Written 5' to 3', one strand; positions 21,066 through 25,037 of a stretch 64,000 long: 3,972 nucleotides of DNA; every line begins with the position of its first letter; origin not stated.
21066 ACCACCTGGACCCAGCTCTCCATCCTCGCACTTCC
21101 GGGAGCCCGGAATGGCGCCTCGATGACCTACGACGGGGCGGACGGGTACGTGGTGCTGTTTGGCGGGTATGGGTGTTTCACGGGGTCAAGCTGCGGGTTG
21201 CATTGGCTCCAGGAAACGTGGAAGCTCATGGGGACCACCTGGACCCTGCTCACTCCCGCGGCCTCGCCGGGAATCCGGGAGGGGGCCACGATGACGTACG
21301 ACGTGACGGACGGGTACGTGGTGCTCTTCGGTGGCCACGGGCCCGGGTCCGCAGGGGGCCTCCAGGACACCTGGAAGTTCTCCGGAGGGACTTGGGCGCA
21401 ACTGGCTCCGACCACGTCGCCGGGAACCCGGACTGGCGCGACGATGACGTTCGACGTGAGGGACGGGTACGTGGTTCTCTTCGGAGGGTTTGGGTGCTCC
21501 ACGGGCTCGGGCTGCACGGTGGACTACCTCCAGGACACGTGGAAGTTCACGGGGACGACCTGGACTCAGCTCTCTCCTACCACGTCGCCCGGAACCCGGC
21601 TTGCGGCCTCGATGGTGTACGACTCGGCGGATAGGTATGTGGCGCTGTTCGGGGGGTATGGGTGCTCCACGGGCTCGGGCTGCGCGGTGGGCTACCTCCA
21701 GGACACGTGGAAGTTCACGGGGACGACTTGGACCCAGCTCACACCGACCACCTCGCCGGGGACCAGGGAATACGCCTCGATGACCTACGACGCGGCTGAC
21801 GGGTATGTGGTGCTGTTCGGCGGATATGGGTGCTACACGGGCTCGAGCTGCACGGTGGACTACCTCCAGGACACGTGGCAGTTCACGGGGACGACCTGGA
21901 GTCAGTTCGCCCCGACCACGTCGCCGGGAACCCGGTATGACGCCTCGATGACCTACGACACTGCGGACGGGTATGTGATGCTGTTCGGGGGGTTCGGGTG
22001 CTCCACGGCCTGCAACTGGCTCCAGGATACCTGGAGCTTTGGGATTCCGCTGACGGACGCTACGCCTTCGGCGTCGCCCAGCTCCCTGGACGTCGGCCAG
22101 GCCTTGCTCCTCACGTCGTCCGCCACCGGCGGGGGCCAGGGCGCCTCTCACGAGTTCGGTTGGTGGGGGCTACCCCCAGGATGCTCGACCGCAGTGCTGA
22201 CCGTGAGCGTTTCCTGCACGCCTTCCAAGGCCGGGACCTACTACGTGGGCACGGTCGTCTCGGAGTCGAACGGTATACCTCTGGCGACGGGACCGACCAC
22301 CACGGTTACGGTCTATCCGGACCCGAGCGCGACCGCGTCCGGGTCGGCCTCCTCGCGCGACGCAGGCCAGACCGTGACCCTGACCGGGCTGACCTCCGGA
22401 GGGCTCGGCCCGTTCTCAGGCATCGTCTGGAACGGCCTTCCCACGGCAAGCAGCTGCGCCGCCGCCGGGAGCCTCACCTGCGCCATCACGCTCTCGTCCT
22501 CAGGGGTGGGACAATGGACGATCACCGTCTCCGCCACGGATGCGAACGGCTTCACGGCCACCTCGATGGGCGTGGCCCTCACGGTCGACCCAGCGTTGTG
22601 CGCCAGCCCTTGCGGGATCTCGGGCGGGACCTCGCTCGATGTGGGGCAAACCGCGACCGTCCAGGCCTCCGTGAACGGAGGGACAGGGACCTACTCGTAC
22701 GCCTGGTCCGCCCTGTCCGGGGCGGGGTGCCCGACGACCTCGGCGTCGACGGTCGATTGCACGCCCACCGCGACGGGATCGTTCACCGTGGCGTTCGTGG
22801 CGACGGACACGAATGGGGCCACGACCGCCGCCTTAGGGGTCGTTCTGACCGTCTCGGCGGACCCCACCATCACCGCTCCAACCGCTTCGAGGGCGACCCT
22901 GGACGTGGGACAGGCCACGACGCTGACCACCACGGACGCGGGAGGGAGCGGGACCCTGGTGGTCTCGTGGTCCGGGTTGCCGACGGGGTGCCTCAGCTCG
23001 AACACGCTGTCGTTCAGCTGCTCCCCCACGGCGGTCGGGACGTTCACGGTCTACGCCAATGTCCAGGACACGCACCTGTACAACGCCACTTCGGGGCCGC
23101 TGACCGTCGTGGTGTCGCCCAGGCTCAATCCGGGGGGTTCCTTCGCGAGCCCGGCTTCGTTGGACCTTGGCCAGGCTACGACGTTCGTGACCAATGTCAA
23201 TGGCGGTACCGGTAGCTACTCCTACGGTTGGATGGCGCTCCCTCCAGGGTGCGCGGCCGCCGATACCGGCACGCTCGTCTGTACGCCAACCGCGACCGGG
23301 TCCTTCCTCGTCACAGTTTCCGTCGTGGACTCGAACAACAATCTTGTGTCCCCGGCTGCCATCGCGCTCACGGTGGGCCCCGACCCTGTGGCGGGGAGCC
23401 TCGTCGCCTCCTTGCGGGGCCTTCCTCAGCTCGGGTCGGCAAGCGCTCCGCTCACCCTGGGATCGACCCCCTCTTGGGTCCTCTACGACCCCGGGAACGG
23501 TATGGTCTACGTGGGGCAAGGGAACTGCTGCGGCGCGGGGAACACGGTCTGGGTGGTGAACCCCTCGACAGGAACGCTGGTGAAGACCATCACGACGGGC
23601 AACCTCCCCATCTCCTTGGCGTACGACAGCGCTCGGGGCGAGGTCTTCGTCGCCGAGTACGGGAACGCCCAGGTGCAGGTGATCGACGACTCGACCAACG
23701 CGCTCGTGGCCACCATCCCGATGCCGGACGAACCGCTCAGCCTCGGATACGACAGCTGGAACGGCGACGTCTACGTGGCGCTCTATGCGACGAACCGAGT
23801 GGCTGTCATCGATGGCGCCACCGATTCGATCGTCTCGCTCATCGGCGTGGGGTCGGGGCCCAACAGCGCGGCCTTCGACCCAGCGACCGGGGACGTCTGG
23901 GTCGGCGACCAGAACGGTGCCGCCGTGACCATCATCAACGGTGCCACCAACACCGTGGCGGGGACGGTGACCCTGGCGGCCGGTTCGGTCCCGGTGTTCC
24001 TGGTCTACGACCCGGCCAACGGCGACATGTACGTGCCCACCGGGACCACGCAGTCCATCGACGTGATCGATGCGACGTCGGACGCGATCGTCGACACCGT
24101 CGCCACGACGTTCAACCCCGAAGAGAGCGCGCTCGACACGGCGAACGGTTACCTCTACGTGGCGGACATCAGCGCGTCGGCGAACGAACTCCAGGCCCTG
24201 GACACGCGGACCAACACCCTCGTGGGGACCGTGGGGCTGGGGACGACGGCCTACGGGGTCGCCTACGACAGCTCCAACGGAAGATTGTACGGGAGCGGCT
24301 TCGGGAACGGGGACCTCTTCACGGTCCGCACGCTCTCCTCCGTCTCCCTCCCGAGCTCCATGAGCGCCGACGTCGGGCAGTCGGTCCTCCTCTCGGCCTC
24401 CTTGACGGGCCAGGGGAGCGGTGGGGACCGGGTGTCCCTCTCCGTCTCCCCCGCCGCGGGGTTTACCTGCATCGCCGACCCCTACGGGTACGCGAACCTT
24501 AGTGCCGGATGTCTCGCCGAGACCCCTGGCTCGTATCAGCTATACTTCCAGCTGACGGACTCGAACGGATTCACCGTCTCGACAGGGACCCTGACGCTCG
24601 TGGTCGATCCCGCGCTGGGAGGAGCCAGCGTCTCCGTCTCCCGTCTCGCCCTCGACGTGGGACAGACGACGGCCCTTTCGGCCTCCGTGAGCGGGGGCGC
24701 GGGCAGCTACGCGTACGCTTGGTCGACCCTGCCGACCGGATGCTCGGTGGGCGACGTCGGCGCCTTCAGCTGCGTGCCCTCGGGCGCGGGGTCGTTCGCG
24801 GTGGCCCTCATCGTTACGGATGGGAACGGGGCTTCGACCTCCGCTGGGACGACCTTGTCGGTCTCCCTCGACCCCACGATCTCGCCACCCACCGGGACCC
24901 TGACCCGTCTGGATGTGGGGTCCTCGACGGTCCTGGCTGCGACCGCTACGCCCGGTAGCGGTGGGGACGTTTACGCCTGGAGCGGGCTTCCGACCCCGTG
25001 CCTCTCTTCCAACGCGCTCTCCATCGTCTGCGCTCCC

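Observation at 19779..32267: A 4162-aa membrane-anchored mosaic surface protein combining 10 Kelch blades, an embedded YVTN propeller and about 34 Ig-like domains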

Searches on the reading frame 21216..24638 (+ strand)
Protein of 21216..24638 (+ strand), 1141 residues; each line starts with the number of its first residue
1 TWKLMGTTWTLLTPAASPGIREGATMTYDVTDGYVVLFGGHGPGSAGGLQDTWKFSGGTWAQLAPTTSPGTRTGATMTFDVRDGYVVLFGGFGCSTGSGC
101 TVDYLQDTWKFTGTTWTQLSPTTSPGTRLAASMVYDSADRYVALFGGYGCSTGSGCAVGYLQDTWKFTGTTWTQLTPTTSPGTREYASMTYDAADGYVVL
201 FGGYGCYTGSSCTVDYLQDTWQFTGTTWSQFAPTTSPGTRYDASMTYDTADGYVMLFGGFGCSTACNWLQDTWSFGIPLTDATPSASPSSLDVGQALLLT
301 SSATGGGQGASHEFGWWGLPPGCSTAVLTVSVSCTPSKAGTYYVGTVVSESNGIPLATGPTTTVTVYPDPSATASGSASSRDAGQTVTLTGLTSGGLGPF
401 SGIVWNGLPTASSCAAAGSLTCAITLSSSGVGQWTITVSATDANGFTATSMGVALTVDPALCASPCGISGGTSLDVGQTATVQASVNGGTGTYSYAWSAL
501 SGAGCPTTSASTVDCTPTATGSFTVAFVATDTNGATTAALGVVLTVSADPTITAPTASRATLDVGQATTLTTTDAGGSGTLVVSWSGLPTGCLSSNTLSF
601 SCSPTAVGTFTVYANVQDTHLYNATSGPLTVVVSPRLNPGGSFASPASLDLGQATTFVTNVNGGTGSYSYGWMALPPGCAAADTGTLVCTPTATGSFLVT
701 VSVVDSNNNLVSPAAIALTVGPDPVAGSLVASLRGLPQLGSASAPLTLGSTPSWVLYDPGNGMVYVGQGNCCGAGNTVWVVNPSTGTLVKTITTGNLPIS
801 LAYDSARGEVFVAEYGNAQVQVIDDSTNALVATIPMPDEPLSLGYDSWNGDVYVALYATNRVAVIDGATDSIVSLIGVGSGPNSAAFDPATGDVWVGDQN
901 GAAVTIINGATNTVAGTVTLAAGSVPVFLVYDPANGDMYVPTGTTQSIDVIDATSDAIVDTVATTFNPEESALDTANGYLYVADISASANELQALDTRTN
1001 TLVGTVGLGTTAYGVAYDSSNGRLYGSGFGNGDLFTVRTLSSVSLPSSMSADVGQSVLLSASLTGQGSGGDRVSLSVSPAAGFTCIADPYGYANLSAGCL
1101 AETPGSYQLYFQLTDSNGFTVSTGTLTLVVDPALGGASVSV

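Call 32: search_protein_representatives(protein=window:21216-24638:+)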
Query: 1141 residues. Proteins with E-value up to 0.001 (for the whole library): 52274; up to 1e-10: 30905; up to 1e-30: 10819. The best 150 are listed.
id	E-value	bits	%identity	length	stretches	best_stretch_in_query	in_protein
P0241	0.0e+00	4499.5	62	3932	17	1-1141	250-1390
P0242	0.0e+00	1713.0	45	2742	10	49-731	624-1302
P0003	0.0e+00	1556.1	50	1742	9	17-265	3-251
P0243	0.0e+00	1421.2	39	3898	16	730-1133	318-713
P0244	0.0e+00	1201.7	39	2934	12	314-722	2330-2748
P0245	0.0e+00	1142.7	39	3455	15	456-720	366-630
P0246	0.0e+00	1103.2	37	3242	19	317-740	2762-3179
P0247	0.0e+00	1071.8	39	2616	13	728-1135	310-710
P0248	0.0e+00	1050.1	42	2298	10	442-706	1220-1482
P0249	6.1e-288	974.6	41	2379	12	468-694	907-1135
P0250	4.9e-284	961.7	40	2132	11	716-1088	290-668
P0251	6.2e-284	961.4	39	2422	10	727-1140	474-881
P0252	2.7e-261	886.4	38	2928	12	433-725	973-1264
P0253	2.7e-252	856.6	41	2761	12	13-259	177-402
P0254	4.8e-251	852.5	41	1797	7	472-699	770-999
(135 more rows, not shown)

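Call 34: find_encoding_contigs(protein=P0241, flank=10000, max_places=4)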
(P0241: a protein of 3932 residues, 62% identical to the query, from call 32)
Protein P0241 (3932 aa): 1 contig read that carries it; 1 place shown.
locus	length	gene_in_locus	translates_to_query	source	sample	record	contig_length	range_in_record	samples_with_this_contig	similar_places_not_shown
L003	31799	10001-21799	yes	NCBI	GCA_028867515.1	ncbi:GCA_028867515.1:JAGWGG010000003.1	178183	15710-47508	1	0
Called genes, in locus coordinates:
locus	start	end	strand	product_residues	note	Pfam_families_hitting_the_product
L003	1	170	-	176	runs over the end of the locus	PF09858:DUF2085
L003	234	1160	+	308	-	PF05763:DUF835 (weak)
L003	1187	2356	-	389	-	PF00850:Hist_deacetyl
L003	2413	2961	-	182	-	PF22769:DCD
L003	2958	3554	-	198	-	PF13238:AAA_18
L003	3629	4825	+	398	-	-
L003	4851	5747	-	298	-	PF01875:Memo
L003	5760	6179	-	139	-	PF11969:DcpS_C, PF01230:HIT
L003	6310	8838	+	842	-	PF09286:Pro-kuma_activ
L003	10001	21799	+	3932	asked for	PF13415:Beta-prop_FBX42, PF24981:Beta-prop_ATRN-LZTR1, PF13415:Beta-prop_FBX42 (weak), PF24981:Beta-prop_ATRN-LZTR1, PF13415:Beta-prop_FBX42, PF18911:PKD_4 (faint), PF13927:Ig_3 (faint), PF00801:PKD (weak), +2 more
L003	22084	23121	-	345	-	PF04079:SMC_ScpB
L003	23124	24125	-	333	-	-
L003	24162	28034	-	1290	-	PF02463:SMC_N, PF13175:AAA_15 (weak), PF13476:AAA_23, PF13555:AAA_29 (weak), PF08614:ATG16 (faint), PF23649:FKBP15 (faint), PF06470:SMC_hinge, PF13304:AAA_21 (weak), +1 more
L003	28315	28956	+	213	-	-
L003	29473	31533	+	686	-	PF13620:CarboxypepD_reg (weak)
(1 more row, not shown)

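Call 39: find_encoding_contigs(protein=P0242, flank=8000, max_places=3)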
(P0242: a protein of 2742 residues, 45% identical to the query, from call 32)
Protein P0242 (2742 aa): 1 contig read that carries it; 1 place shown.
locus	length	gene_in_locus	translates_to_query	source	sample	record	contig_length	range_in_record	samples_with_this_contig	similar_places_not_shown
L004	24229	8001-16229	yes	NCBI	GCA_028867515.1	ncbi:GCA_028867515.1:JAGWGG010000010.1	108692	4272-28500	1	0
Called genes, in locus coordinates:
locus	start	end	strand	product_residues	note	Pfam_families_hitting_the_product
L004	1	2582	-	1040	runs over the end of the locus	PF18911:PKD_4, PF22352:K319L-like_PKD (faint), PF00801:PKD (weak)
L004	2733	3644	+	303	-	PF01872:RibD_C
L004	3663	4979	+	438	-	PF00324:AA_permease, PF03845:Spore_permease, PF13520:AA_permease_2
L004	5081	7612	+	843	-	PF01183:Glyco_hydro_25, PF00801:PKD, PF18911:PKD_4, PF18998:Flg_new_2 (weak), PF00041:fn3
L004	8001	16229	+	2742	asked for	PF13418:Beta-prop_TYW4 (faint), PF24681:Kelch_KLHDC2_KLHL20_DRC7, PF24981:Beta-prop_ATRN-LZTR1 (weak), PF24681:Kelch_KLHDC2_KLHL20_DRC7, PF24981:Beta-prop_ATRN-LZTR1 (weak), PF13415:Beta-prop_FBX42, PF24681:Kelch_KLHDC2_KLHL20_DRC7 (weak), PF00801:PKD (weak), +4 more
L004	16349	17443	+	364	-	PF05763:DUF835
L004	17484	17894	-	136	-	PF00903:Glyoxalase, PF22677:Ble-like_N (weak)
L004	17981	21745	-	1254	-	PF02369:Big_1 (weak)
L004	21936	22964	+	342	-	-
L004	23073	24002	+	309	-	PF27100:DcsG_N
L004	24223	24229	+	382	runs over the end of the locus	-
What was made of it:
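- Paralog P0242 lies in the same MAG (call 39).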

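Call 40: find_encoding_contigs(protein=P0243, flank=8000, max_places=3)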
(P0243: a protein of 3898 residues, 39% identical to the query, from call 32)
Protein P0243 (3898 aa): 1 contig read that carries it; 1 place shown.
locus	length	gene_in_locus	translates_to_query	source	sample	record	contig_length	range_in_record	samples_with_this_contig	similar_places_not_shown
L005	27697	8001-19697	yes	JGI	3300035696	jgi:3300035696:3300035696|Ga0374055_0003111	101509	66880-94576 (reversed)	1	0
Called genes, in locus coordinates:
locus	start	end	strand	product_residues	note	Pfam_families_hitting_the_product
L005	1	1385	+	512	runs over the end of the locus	PF13424:TPR_12 (faint), PF07719:TPR_2 (faint), PF00515:TPR_1 (faint), PF17874:TPR_MalT (faint)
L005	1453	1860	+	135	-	-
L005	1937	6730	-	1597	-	PF00150:Cellulase, PF00041:fn3, PF01436:NHL (faint), PF01731:Arylesterase (faint), PF10282:Lactonase (faint), PF21783:YNCE (faint), PF25174:Beta-prop_THOC3 (faint)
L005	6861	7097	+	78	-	-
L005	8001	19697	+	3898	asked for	PF01436:NHL (faint), PF10282:Lactonase (faint), PF00801:PKD (faint), PF22352:K319L-like_PKD (faint)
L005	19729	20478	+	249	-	PF05763:DUF835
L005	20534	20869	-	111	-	-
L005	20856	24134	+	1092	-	PF09286:Pro-kuma_activ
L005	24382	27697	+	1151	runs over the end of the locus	PF01436:NHL (faint)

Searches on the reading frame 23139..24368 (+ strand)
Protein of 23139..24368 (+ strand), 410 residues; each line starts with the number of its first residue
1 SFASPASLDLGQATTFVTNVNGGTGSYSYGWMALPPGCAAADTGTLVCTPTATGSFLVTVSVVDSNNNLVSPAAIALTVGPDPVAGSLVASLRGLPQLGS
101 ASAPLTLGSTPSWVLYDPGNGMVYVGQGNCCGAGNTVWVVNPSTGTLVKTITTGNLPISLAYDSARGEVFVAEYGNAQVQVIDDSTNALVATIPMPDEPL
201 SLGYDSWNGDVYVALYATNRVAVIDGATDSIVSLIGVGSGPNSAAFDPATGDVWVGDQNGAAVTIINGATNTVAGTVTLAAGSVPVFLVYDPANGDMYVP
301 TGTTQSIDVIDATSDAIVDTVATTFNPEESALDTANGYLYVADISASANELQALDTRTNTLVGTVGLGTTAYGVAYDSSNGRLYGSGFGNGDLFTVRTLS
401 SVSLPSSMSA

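Call 41: find_related_loci(query=window:23139-24368:+, collection=genome_contigs, flank=10000)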
Query window:23139-24368:+ (410 aa) in genome_contigs; peptide patterns used: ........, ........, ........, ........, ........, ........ (x = any residue, [..] = any of these).
173 stretches matched a pattern; 10 encode a relative of the query (tblastn E <= 1e-3); 10 distinct loci.
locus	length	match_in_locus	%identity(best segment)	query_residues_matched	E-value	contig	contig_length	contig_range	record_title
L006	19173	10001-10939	33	105-384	4e-36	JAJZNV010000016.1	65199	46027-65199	MAG: Nanoarchaeota archaeon isolate MAS4.bin37 NODE_269_length_65199_cov_54.114427, whole genome shotgun sequence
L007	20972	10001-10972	41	82-388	8e-34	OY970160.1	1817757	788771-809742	MAG: uncultured Nitrososphaerales archaeon isolate MFD09222.bin.1.114 genome assembly, chromosome: 1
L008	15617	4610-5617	31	82-401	2e-33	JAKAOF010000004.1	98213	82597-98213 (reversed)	MAG: Thermoplasmata archaeon isolate YF1.bin117 NODE_165_length_98213_cov_23.339080, whole genome shotgun sequence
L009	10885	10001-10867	31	17-402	2e-25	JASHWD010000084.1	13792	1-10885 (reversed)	MAG: Candidatus Parvarchaeota archaeon isolate JOPF222 JOPF_NEAR_contig_1351517, whole genome shotgun sequence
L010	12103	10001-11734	28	70-402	8e-20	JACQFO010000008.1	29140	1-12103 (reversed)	MAG: Thaumarchaeota archaeon isolate NC_groundwater_1049_Pr1_S-0.65um_60_11 Montesol18_Sp65_coassembly_scaffold_155670,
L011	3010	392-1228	29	92-401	2e-17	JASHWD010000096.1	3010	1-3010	MAG: Candidatus Parvarchaeota archaeon isolate JOPF222 JOPF_NEAR_contig_1558736, whole genome shotgun sequence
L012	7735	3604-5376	31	107-396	2e-14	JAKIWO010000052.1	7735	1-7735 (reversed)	MAG: Thermoplasmata archaeon isolate SubAcS13-24 SubAcS13-24_52, whole genome shotgun sequence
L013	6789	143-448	35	219-316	1e-7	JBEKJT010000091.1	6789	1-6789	MAG: Thermoplasmata archaeon isolate SPRUCE 32 SPRUCE_32_91, whole genome shotgun sequence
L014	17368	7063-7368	33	208-299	1e-5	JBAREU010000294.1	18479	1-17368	MAG: Solirubrobacterales bacterium isolate MFD06388_ilm_asm_bin3 k127_119122, whole genome shotgun sequence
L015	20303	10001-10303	31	209-299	4e-5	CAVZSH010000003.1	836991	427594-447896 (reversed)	MAG: uncultured Solirubrobacterales bacterium isolate MFD00731.bin.1.162 genome assembly, contig: contig_13014, whole ge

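Call 42: find_related_loci(query=window:23139-24368:+, collection=metagenome_contigs, flank=10000)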
Query window:23139-24368:+ (410 aa) in metagenome_contigs; peptide patterns used: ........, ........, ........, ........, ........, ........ (x = any residue, [..] = any of these).
203 stretches matched a pattern; 8 encode a relative of the query (tblastn E <= 1e-3); 8 distinct loci.
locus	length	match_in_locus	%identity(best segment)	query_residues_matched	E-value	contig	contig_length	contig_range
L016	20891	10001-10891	36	102-400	4e-35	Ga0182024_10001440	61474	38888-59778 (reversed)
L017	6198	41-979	32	107-340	4e-17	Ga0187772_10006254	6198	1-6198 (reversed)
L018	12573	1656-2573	29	101-384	4e-16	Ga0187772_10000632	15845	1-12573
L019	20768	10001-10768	31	135-361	4e-15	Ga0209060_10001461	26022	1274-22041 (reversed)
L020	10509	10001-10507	31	103-388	9e-14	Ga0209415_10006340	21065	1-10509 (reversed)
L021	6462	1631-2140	29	99-263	2e-6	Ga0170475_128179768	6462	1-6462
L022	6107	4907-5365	30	113-263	1e-6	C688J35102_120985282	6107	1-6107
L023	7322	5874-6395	28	99-267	1e-5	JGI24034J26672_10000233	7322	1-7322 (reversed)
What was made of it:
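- No independent ortholog with the same junction exists outside this population (calls 41, 42).
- Tried and rejected: Scans of GTDB representative genomes and JGI metagenomes with PKD5+YVTN found only relatives at 28-41% identity and no ortholog (calls 41, 42).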

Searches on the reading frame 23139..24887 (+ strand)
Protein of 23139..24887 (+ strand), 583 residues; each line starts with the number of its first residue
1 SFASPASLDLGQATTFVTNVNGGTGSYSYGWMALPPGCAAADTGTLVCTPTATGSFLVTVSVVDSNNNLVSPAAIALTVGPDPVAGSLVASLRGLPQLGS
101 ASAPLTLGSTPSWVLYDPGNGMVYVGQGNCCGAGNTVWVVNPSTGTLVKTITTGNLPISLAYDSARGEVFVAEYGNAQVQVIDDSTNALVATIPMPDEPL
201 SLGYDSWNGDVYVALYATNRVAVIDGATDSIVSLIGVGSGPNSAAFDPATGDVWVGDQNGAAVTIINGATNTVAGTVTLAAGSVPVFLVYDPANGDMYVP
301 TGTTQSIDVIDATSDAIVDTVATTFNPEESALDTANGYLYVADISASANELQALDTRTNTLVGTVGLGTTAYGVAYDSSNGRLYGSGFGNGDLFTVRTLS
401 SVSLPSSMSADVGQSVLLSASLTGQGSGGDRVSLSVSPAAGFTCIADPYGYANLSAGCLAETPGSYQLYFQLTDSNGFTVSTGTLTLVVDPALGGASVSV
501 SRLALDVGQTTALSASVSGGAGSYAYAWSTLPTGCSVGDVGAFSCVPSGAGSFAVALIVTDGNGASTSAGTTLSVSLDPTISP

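Call 19: find_homologous_proteins(query=window:23139-24887:+, max_evalue=0.00001)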
Query window:23139-24887:+ (583 aa): 160 proteins with E <= 0.00001 among 8000 candidates; the best 120 are listed.
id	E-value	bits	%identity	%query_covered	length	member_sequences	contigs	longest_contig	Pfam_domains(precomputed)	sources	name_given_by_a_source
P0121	1.2e-99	353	34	89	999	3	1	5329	PF10282.16,PF00801.27,PF01436.28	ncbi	-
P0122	2.5e-91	325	30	84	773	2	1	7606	PF10282.16,PF00801.27,PF21783.3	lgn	-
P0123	2.1e-87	312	29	48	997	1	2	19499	PF25174.2,PF01731.27,PF21783.3,PF01436.28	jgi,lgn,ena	-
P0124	3.0e-76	275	36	85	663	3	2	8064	PF10282.16,PF00801.27,PF21783.3,PF01436.28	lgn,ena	-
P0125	4.4e-74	268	28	82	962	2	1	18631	PF10282.16,PF01731.27,PF21783.3,PF01436.28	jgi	jgi:YVTN family beta-propeller protein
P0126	2.0e-71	260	33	60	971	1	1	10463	PF10282.16,PF25174.2,PF01731.27,PF21783.3,PF01436.28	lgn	-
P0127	9.9e-69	251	34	31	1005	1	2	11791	PF07495.20,PF22352.3,PF00801.27,PF18887.6,PF05317.17,PF16403.12,PF05345.19,PF06832.19,PF19077.7,PF18911.7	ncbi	-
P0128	1.5e-68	250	34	53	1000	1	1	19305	PF10282.16,PF00801.27,PF25174.2,PF23381.2,PF01731.27,PF21783.3,PF01436.28,PF08450.19,PF18911.7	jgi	jgi:YVTN family beta-propeller protein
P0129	7.0e-65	238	33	51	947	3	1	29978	PF25174.2,PF21783.3,PF01436.28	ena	-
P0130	2.3e-64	236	35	52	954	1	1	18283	PF22494.4,PF12840.14,PF13412.13,PF10282.16,PF13463.13,PF01731.27,PF21783.3,PF02239.23,PF12802.14,PF01436.28,PF24266.2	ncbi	-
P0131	1.4e-60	224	32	48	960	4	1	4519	PF01436.28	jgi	jgi:YVTN family beta-propeller protein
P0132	1.8e-60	223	31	81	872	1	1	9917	PF00801.27,PF01436.28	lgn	-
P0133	5.8e-58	215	30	76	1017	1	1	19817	PF10282.16,PF01731.27,PF21783.3,PF01436.28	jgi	jgi:YVTN family beta-propeller protein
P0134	8.8e-56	208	31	52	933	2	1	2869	PF01436.28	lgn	-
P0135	3.7e-55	206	28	73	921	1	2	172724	PF10282.16,PF00801.27,PF01436.28,PF18911.7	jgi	jgi:YVTN family beta-propeller protein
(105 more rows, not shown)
